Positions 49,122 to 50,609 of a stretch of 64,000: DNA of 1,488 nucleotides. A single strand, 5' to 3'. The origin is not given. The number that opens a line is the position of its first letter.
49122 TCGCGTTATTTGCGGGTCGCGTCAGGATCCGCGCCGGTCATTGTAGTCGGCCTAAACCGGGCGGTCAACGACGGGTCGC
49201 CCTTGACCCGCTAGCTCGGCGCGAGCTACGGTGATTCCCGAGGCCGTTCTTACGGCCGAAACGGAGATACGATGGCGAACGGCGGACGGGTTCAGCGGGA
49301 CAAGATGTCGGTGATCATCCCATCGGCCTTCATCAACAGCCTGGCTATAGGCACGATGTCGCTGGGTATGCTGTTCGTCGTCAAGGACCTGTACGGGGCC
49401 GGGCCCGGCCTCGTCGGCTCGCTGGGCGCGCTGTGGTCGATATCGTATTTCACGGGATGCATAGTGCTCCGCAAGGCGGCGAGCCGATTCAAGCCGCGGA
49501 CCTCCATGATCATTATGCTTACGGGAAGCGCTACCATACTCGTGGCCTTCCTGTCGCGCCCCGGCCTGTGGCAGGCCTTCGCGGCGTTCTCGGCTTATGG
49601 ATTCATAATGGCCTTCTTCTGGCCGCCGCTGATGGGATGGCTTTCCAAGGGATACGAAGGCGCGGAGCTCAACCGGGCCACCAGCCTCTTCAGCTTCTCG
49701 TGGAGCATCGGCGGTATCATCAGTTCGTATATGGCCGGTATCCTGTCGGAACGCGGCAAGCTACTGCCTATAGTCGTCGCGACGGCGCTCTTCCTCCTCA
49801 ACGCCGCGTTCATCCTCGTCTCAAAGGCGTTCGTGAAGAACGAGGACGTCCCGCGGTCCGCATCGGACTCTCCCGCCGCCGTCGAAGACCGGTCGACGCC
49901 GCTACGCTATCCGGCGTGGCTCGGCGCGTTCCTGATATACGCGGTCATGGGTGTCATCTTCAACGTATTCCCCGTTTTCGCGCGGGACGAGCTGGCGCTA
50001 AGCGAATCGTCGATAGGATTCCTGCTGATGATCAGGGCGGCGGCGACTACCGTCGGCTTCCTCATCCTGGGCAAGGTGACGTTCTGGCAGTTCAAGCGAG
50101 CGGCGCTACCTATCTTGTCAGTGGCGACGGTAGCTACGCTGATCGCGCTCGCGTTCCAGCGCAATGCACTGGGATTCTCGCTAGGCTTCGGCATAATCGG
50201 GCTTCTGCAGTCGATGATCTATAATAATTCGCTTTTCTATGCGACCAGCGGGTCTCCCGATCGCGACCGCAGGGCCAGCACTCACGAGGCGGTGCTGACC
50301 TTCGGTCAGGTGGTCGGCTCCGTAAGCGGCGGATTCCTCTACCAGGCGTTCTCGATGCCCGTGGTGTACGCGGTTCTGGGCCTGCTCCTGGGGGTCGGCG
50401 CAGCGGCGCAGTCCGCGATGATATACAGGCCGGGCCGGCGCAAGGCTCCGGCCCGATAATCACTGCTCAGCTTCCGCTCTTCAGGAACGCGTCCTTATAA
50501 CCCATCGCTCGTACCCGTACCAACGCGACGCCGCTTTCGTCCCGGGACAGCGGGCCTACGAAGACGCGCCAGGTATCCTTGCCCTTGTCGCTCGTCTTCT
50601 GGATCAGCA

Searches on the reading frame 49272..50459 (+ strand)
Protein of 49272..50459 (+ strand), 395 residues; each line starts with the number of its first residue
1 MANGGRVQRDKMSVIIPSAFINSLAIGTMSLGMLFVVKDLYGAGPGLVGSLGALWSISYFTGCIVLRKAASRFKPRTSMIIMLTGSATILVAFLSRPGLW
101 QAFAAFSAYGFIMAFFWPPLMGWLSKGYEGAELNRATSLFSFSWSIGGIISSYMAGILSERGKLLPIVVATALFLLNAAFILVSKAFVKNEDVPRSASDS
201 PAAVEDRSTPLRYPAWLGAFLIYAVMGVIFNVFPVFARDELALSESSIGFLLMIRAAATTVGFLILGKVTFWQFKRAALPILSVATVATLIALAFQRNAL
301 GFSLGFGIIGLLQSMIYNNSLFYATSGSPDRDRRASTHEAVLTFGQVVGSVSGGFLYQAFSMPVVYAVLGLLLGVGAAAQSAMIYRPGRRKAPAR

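Call 70: search_protein_families(library=pfam, proteins=[window:49272-50459:+], max_evalue=0.00001)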
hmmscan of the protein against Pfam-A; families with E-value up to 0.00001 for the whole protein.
window:49272-50459:+ (395 aa): 1 family
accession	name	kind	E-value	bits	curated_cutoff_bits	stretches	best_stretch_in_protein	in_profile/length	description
PF07690.21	MFS_1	-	7.1e-31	107.8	33.4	2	18-332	4-327/347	Major Facilitator Superfamily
